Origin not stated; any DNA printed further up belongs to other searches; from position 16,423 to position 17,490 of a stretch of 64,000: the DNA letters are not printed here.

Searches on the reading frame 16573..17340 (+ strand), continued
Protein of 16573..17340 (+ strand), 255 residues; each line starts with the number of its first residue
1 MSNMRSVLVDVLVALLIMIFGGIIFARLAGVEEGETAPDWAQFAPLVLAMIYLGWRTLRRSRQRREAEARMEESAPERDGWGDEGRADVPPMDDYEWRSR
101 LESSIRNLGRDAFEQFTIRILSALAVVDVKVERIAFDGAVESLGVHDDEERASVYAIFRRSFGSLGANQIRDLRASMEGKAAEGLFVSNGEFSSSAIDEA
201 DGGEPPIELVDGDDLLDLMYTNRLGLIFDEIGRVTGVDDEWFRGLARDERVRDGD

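Call 84: search_protein_representatives(alignment_id=A5)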
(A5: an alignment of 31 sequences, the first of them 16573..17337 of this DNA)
Query: 31 sequences, 259 profile positions. Proteins with E-value up to 0.001 (for the whole library): 3793; up to 1e-10: 542; up to 1e-30: 5. The best 150 are listed.
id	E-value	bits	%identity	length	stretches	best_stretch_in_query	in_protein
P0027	5.0e-125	432.6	-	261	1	1-258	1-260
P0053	2.6e-98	345.0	-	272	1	4-257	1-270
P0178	2.2e-55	204.3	-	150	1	109-258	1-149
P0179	6.1e-36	140.6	-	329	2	54-249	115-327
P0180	2.7e-33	131.9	-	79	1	181-259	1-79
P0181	7.4e-30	120.7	-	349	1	62-251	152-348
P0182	3.2e-29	118.6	-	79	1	1-66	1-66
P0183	3.3e-26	108.7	-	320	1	58-248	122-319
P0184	4.4e-26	108.3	-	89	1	1-74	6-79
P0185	1.5e-24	103.3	-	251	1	84-248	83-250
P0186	2.0e-24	102.9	-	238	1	61-251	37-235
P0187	2.1e-24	102.8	-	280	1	86-247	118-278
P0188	3.1e-24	102.3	-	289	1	68-249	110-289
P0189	5.5e-24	101.4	-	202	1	62-234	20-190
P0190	1.1e-23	100.5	-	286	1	67-248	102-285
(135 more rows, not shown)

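Call 86: find_encoding_contigs(protein=P0179, flank=5000, max_places=3)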
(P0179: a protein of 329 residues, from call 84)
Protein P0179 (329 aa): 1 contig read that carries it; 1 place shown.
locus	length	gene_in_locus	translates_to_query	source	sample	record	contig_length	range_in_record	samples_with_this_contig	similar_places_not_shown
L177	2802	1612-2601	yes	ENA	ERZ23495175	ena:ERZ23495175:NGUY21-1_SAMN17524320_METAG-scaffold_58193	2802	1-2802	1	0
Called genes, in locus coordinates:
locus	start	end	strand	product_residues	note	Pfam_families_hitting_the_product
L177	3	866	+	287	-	?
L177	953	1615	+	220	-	-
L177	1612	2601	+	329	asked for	PF04471:Mrr_cat, PF22722:NA-iREase1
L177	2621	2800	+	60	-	?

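Call 87: find_encoding_contigs(protein=P0181, flank=6000, max_places=3)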
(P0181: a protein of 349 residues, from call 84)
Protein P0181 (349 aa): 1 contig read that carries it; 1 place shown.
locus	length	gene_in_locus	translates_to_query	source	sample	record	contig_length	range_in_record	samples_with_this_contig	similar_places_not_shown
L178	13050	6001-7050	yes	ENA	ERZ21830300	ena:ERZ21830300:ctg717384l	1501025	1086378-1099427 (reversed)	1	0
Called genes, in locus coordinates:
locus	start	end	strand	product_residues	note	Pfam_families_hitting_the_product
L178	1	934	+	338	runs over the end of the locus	PF00248:Aldo_ket_red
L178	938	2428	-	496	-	PF02934:GatB_N, PF02637:GatB_Yqey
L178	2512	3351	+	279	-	PF00149:Metallophos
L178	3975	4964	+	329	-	PF08240:ADH_N, PF00107:ADH_zinc_N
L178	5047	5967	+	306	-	PF00296:Bac_luciferase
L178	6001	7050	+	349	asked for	PF04471:Mrr_cat, PF22722:NA-iREase1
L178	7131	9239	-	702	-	PF00140:Sigma70_r1_2, PF04542:Sigma70_r2, PF04539:Sigma70_r3, PF04545:Sigma70_r4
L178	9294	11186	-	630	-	PF01807:Zn_ribbon_DnaG, PF08275:DNAG_N, PF01751:Toprim, PF13155:Toprim_2, PF13662:Toprim_4, PF10410:DnaB_bind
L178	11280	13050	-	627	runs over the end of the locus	PF17957:Big_7 (faint)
